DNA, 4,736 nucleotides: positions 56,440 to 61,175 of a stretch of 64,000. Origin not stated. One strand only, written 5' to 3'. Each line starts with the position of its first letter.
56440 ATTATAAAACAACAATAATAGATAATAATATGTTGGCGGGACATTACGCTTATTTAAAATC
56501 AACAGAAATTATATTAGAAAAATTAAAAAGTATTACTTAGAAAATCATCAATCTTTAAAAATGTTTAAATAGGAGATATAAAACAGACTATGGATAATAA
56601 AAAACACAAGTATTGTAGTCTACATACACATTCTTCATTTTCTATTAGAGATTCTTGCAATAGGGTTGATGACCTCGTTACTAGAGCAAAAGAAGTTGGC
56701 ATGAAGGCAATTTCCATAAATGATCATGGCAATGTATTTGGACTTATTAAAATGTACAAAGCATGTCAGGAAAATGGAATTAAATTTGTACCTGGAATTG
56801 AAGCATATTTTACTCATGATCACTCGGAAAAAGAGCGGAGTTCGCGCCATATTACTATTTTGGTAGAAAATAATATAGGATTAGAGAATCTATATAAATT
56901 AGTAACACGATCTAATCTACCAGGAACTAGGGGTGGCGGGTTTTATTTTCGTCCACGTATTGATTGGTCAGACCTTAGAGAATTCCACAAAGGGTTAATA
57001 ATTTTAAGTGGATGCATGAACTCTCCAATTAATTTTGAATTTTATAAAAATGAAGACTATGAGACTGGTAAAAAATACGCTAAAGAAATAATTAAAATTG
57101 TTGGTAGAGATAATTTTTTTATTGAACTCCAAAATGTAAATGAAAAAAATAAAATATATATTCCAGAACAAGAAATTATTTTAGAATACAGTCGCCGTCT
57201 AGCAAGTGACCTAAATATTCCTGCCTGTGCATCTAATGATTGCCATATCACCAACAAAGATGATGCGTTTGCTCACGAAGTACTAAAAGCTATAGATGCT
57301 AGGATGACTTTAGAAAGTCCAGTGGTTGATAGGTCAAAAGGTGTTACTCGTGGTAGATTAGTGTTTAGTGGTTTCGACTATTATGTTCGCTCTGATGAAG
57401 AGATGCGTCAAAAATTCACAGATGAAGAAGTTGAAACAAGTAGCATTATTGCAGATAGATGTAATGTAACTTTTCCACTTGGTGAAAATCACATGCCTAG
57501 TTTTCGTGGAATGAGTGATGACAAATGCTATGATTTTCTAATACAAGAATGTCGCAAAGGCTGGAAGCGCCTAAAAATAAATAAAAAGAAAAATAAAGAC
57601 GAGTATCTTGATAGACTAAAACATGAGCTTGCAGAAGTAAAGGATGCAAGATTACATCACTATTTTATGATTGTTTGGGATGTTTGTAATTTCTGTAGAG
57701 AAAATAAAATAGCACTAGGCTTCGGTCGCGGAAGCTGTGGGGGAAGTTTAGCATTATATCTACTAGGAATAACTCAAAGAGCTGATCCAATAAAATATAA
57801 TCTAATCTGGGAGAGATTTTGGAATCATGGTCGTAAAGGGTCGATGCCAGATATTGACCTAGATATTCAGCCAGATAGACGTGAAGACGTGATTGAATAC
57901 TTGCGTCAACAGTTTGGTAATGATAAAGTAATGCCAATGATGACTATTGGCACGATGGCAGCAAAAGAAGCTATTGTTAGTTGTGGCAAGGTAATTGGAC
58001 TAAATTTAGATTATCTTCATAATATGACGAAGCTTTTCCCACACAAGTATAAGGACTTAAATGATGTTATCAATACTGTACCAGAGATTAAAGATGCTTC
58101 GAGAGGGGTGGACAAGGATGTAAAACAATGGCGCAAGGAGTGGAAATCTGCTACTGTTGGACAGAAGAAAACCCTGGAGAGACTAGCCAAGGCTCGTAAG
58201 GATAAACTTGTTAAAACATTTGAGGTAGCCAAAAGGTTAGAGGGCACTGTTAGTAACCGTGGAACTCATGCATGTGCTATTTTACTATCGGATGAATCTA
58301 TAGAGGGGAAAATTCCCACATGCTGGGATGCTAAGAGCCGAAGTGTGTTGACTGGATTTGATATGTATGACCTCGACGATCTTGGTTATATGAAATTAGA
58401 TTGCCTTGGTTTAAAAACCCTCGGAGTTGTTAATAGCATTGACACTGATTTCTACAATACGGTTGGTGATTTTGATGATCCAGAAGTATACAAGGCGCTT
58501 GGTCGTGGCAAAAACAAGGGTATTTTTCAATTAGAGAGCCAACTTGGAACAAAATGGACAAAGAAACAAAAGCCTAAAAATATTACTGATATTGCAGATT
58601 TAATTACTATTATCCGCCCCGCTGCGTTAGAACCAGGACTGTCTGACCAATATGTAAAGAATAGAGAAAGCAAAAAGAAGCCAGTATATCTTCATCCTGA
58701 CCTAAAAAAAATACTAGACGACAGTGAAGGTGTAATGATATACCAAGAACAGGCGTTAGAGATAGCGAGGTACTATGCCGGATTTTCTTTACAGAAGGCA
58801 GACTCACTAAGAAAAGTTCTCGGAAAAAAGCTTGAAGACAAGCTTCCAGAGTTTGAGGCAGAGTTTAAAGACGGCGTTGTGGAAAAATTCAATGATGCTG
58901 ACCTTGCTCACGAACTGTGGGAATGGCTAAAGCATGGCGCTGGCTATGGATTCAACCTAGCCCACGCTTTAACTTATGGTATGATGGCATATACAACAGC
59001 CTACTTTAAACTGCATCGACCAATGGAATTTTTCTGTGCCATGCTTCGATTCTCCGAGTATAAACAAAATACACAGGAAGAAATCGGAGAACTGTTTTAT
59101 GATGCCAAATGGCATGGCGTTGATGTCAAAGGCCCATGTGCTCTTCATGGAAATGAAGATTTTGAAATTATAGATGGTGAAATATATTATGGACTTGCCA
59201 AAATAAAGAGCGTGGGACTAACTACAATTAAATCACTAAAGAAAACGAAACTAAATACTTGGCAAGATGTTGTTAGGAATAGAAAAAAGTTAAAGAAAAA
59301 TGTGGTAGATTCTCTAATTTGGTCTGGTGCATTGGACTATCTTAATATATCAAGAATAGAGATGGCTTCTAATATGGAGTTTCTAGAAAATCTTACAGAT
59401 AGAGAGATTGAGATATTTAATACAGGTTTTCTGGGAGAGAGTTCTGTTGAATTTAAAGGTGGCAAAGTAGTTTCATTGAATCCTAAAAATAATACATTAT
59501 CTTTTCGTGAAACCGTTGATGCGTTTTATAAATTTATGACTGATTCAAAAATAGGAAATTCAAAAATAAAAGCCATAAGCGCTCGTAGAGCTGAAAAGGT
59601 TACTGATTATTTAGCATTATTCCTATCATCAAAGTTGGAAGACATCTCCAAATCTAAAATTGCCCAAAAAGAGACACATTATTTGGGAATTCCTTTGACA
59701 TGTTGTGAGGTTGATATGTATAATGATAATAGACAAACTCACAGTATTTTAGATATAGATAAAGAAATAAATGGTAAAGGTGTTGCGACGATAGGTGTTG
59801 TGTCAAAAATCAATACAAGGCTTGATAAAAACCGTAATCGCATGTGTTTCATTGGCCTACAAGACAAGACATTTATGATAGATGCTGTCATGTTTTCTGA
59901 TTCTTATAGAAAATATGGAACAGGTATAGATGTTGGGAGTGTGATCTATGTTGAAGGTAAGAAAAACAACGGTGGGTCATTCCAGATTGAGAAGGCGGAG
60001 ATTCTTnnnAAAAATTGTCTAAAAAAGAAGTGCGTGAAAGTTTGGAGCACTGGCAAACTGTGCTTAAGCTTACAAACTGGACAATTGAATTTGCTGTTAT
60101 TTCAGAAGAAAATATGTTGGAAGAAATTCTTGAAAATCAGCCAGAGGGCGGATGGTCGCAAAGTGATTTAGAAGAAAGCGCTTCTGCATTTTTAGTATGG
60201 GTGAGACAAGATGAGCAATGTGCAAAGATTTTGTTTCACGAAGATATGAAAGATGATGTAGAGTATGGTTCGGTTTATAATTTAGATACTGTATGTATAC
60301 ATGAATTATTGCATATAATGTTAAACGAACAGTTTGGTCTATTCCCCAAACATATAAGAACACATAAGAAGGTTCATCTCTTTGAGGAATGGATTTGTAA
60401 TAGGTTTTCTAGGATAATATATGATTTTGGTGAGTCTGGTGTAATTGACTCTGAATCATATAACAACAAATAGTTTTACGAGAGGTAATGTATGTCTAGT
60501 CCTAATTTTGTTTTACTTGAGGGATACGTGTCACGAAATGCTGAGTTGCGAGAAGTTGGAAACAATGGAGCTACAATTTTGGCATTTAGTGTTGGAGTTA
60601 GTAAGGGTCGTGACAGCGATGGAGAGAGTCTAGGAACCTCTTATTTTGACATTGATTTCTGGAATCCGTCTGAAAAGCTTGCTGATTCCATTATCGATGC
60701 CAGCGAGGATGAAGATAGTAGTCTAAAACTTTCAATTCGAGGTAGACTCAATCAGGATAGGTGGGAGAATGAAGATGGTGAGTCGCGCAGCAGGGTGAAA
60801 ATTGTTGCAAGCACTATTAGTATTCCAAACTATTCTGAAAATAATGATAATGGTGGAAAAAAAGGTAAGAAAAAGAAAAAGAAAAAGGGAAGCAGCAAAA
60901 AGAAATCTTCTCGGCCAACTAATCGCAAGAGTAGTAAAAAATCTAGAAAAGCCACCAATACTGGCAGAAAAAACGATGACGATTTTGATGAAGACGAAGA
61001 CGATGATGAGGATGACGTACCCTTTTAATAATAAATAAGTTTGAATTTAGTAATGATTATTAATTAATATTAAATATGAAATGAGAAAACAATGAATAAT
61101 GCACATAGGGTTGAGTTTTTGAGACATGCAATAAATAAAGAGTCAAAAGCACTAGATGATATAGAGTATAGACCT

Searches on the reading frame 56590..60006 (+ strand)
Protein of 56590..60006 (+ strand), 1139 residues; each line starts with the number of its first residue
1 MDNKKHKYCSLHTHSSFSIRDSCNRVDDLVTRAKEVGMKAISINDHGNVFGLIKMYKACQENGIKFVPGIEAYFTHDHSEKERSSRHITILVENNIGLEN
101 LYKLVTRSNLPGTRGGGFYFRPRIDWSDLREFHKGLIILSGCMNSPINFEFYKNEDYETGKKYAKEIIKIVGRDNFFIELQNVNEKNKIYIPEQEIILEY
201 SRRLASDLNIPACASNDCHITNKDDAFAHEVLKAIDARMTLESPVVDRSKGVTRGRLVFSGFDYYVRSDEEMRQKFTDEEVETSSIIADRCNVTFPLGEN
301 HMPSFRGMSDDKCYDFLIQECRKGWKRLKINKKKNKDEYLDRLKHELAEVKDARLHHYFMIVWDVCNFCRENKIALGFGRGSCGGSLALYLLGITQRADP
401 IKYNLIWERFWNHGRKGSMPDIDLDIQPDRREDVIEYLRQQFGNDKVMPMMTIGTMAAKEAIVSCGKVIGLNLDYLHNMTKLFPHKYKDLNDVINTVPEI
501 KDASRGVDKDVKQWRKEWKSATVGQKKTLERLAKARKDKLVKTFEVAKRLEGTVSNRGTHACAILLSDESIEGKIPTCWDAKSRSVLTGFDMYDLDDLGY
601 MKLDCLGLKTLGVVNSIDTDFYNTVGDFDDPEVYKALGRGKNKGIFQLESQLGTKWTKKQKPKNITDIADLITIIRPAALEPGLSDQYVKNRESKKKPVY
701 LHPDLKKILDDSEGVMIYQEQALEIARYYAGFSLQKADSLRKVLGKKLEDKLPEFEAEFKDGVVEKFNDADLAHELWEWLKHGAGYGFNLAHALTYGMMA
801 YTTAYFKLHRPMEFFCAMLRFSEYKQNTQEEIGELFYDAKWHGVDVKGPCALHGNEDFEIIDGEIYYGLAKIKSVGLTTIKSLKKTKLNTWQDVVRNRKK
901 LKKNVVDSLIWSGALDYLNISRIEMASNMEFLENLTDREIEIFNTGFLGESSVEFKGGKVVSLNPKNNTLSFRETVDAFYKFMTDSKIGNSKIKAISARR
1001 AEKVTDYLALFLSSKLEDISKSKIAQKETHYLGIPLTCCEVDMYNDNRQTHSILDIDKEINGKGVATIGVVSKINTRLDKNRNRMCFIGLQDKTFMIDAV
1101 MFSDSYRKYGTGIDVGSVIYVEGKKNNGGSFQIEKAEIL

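Call 14: find_encoding_contigs(protein=window:56590-60006:+, flank=10000, max_places=6)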
Protein window:56590-60006:+ (1139 aa): no gene with exactly this product is on record in the collection.

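Call 27: search_dna_similar(query=window:56590-60006:+, collection=phages, mode=protein, max_rows=12)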
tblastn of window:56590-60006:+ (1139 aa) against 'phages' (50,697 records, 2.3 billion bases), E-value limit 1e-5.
Records with a match: 1436; places in all: 1444; records where one place covers at least 80% of the query: 83.
Best place of each record, by identity: <60% 1436.
By first word of the organism name: Pseudomonas 302; Mycobacterium 282; Streptomyces 211; Gordonia 132; Bacillus 99; Bacteriophage 56; Staphylococcus 48; Microbacterium 36; Escherichia 31; Rhodococcus 22; and 57 more.
By host as written in the record: Mycobacterium smegmatis mc2 155 204; Pseudomonas aeruginosa 118; - 114; Pseudomonas aeruginosa PAO1 86; Streptomyces griseus ATCC 10137 81; Gordonia terrae 3612 65; Streptomyces lividans JI 1326 44; Mycobacterium smegmatis mc#155 37; and 239 more.
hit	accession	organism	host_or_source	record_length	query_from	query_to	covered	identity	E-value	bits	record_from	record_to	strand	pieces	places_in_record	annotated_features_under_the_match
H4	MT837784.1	Bacteriophage sp.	human fecal samples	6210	8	1108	97%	29.5%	3e-132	450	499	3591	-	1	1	record has no annotation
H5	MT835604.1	Bacteriophage sp.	human fecal samples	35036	8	1124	98%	28.3%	2e-118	410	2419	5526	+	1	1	record has no annotation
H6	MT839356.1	Bacteriophage sp.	human fecal samples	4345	8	1102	96%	28.1%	1e-112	388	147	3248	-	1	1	record has no annotation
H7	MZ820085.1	Mycobacterium phage ScoobyDoobyDoo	Mycobacterium smegmatis mc2 155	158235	8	1129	99%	26.6%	6e-86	313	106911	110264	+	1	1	190: DnaE-like DNA polymerase III alpha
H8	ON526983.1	Streptomyces phage VieEnRose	Streptomyces sanglieri UNT16F27A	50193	2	1121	98%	26.4%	2e-85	311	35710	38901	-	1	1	54: DnaE-like DNA polymerase III alpha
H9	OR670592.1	Staphylococcus phage MVC_VPHSA2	Staphylococcus aureus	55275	8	1111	95%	27.4%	2e-97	382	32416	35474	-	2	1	DNA polymerase (x2)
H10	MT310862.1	Streptomyces phage Itza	Streptomyces griseofuscus ATCC 23916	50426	2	1121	98%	26.4%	2e-87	318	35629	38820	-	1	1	54: DnaE-like DNA polymerase III alpha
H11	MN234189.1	Streptomyces phage Urza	Streptomyces griseofuscus ATCC 23916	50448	2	1121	98%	26.4%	2e-87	318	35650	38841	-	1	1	53: DnaE-like DNA polymerase III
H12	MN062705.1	Streptomyces phage Celia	Streptomyces xanthochromogenes NRRL ...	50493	2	1121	98%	26.4%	2e-87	318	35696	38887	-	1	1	53: DnaE-like DNA polymerase III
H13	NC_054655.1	Streptomyces phage Celia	Streptomyces xanthochromogenes NRRL ...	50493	2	1121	98%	26.4%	2e-87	318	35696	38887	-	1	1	53: DNA polymerase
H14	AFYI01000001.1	Salmonella enterica subsp. enterica serovar Infantis str. ...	Homo sapiens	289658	7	1109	97%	26.1%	8e-101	358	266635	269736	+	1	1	DNA polymerase III subunit alpha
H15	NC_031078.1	Streptomyces phage Nanodon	Streptomyces griseus ATCC 10137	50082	7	1106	97%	26.1%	2e-95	342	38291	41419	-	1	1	DNA polymerase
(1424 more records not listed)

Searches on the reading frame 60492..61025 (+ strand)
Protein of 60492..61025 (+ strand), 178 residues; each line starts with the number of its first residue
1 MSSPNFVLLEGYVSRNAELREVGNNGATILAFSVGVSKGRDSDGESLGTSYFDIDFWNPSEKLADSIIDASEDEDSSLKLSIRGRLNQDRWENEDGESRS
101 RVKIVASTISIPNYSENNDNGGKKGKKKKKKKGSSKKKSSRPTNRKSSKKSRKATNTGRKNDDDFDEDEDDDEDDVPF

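Call 13: find_encoding_contigs(protein=window:60492-61025:+, flank=10000, max_places=6)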
Protein window:60492-61025:+ (178 aa): no gene with exactly this product is on record in the collection.
